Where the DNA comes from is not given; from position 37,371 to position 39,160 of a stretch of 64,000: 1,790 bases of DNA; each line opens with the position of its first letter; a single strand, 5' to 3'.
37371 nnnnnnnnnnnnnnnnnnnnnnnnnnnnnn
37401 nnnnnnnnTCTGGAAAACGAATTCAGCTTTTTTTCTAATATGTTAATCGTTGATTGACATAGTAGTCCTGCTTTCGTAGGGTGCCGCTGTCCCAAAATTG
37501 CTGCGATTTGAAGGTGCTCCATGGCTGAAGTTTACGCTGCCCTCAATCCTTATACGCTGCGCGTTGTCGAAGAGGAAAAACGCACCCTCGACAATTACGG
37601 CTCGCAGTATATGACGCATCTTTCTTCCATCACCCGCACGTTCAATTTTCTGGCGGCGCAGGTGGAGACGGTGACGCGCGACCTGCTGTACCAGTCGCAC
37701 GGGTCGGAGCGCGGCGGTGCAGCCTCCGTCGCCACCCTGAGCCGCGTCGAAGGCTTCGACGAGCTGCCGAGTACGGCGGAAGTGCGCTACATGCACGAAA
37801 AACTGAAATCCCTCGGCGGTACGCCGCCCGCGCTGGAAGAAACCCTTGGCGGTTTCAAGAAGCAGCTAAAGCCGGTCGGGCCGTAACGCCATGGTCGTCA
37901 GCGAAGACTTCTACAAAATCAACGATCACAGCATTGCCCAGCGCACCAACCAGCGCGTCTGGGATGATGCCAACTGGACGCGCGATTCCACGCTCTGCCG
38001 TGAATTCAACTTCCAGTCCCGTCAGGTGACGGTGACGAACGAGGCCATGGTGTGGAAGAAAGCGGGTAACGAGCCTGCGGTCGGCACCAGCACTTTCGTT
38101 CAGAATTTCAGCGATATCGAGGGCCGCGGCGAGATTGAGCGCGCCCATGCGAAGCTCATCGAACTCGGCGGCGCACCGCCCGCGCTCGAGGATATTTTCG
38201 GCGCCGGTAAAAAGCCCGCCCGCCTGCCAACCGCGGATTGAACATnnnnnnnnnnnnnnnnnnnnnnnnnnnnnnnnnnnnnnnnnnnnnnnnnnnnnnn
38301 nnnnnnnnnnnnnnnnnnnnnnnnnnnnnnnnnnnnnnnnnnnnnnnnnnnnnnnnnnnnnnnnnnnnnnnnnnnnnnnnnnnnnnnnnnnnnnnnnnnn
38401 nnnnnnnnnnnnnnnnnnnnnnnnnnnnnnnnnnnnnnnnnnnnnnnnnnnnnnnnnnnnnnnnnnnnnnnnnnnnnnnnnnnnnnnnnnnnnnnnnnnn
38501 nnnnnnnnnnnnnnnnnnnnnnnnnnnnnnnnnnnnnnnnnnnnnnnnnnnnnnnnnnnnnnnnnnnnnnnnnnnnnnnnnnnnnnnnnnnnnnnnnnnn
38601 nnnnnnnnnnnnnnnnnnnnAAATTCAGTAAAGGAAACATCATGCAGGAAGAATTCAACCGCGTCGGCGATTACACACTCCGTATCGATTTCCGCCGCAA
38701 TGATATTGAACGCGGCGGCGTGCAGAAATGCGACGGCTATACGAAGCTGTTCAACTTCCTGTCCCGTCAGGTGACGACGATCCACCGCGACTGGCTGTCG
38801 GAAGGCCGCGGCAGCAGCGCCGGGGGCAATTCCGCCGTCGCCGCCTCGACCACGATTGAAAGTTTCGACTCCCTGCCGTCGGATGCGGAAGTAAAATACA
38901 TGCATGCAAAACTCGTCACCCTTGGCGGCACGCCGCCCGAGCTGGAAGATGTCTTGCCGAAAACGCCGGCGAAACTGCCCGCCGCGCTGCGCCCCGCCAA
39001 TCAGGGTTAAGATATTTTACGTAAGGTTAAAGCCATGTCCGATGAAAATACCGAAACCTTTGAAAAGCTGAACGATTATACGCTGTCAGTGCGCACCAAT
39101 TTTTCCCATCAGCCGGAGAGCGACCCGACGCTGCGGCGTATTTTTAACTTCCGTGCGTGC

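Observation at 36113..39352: An orphan J-domain protein heads the paralog array, suggesting a J-protein/client module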

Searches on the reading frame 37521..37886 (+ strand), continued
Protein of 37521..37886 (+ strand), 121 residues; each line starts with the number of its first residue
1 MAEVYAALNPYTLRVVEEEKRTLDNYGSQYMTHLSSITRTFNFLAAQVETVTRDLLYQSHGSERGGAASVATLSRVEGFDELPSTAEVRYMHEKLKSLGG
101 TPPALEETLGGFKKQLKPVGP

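Call 62: find_encoding_contigs(protein=P0069, flank=8000, max_places=1)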
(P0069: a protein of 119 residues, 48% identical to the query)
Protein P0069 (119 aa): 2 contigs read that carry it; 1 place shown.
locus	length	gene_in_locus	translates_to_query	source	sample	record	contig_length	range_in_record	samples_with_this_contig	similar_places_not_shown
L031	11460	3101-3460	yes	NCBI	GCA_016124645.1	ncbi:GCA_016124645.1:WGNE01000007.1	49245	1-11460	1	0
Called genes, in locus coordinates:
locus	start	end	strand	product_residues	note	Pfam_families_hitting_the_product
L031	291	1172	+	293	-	PF06035:Peptidase_C93, PF04473:DUF553 (weak)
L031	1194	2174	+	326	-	PF04473:DUF553 (weak), PF06035:Peptidase_C93, PF01841:Transglut_core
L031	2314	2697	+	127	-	-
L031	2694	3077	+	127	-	-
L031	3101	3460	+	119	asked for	-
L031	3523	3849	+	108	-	-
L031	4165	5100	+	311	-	PF01795:Methyltransf_5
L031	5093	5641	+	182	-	-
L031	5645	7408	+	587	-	PF03717:PBP_dimer, PF00905:Transpeptidase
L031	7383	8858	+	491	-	PF01225:Mur_ligase, PF08245:Mur_ligase_M, PF02875:Mur_ligase_C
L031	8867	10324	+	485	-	PF01225:Mur_ligase, PF08245:Mur_ligase_M, PF02875:Mur_ligase_C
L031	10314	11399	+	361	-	PF00953:Glycos_transf_4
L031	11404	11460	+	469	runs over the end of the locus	PF21799:MurD-like_N (faint), PF08245:Mur_ligase_M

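Call 77: search_protein_families(library=padloc, proteins=[window:37521-37886:+], max_evalue=0.1)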
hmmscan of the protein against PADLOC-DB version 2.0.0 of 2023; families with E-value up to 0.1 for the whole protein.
window:37521-37886:+ (121 aa): 0 families

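Call 78: search_protein_families(library=phrogs, proteins=[window:37521-37886:+], max_evalue=0.1)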
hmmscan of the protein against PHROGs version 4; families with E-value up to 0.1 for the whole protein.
window:37521-37886:+ (121 aa): 0 families

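Call 79: search_solved_structures(query=A3, max_evalue=10)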
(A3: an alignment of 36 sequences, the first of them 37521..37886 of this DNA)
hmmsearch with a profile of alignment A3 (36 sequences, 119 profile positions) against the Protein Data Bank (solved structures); distinct sequences matched with E-value up to 10: 10.
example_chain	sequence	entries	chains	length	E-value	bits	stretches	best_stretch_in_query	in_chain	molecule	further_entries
5vix_A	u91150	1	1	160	0.44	13.7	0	77-104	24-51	Polyubiquitin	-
4arn_A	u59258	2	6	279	0.72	13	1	34-95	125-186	TOLL RECEPTOR, VARIABLE LYMPHOCYTE RECEPTOR B.61 CHIMERA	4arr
1g9u_A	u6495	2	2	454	0.85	12.7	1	68-110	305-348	OUTER PROTEIN YOPM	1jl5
4ow2_A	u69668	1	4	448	1.1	12.4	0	79-110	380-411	Yop effector YopM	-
2wtl_A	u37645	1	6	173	1.1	12.4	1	28-85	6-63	BACTERIOFERRITIN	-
3uof_A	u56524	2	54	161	1.2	12.3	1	33-85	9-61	Bacterioferritin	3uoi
3zyn_A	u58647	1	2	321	1.3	12.2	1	62-94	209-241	LEUCINE-RICH REPEAT-CONTAINING PROTEIN 4B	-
3qb9_A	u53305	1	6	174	1.4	12.1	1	33-85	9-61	Bacterioferritin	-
3zyo_A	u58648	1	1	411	1.4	12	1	62-94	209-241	LEUCINE-RICH REPEAT-CONTAINING PROTEIN 4B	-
4bv4_R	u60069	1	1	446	1.7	11.8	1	34-94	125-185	PROTEIN TOLL, VARIABLE LYMPHOCYTE RECEPTOR B CHIMERA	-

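Call 81: fold_search(model_id=the predicted structure, library=viral)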
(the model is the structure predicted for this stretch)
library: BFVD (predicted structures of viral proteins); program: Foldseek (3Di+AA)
matches with E <= 10: 1432; with E <= 0.001: 2
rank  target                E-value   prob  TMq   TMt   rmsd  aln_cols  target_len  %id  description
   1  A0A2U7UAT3            1.4e-04  1.00  0.36  0.37  15.7       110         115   11  Uncharacterized protein [Pandoravirus quercus]
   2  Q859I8                5.8e-04  1.00  0.53  0.68   3.0        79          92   15  (no name in the UniProt tables at hand)
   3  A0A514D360            1.5e-03  0.98  0.38  0.32  16.8       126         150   14  Uncharacterized protein [Leviviridae sp.]
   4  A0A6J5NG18            2.0e-03  0.97  0.32  0.27  12.9       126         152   11  Uncharacterized protein [uncultured Caudovirales phage]
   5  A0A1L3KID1            2.0e-03  0.80  0.27  0.28  14.9       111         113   11  Uncharacterized protein [Changjiang levi-like virus 1]
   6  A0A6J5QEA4            3.5e-03  0.99  0.35  0.28   8.2       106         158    5  Uncharacterized protein [uncultured Caudovirales phage]
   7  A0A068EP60            3.7e-03  0.92  0.33  0.35  15.7       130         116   11  Coat protein [Marine phage AC]
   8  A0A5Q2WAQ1            5.8e-03  0.99  0.42  0.11  22.5       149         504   14  (no name in the UniProt tables at hand)
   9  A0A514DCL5            7.5e-03  0.95  0.42  0.35  16.8       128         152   10  Uncharacterized protein [Leviviridae sp.]
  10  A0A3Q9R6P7            8.0e-03  0.84  0.30  0.29  10.9       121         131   12  (no name in the UniProt tables at hand)
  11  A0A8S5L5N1            8.5e-03  0.57  0.27  0.28  17.4       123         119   10  Coat protein [ssRNA phage SRR6960549_9]
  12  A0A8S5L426            8.5e-03  0.54  0.26  0.25  17.6       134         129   12  Coat protein [ssRNA phage SRR6960799_29]
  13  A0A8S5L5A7            8.5e-03  0.38  0.24  0.20  17.9       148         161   10  Coat protein [ssRNA phage SRR7976299_4]
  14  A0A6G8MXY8            1.0e-02  0.99  0.37  0.57   4.1        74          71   15  Uncharacterized protein [Cedratvirus kamchatka]
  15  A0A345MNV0            1.0e-02  0.75  0.32  0.10  19.3       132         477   15  (no name in the UniProt tables at hand)
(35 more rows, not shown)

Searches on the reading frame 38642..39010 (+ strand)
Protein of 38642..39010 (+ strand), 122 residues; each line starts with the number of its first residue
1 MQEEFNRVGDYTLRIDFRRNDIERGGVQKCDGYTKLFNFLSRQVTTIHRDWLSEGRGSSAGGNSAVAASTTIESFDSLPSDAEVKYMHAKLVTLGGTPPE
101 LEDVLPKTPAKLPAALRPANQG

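Call 3: search_protein_families(library=pfam, proteins=[window:38642-39010:+], max_evalue=1)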
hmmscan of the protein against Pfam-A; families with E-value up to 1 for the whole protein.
window:38642-39010:+ (122 aa): 0 families

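Call 4: search_protein_families(library=ncbifam, proteins=[window:38642-39010:+], max_evalue=1)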
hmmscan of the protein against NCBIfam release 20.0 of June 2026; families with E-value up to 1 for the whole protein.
window:38642-39010:+ (122 aa): 0 families

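Call 75: find_related_loci(query=A6, collection=metagenome_contigs, flank=8000)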
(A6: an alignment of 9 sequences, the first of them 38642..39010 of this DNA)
Query A6 (122 aa) in metagenome_contigs; peptide patterns used: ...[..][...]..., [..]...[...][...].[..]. (x = any residue, [..] = any of these).
252 stretches matched a pattern; 3 encode a relative of the query (tblastn E <= 1e-3); 3 distinct loci.
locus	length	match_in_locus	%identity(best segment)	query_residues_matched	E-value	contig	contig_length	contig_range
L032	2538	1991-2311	60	1-107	4e-44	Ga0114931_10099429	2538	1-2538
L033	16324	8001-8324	52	1-113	5e-35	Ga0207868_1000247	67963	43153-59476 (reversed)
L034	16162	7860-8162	59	1-106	2e-33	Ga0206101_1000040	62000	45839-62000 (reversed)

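Call 77: search_protein_families(library=padloc, proteins=[window:38642-39010:+], max_evalue=0.1)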
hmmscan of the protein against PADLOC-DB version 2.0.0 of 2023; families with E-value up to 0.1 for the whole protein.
window:38642-39010:+ (122 aa): 0 families

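Call 78: search_protein_families(library=phrogs, proteins=[window:38642-39010:+], max_evalue=0.1)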
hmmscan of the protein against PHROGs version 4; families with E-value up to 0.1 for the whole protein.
window:38642-39010:+ (122 aa): 0 families
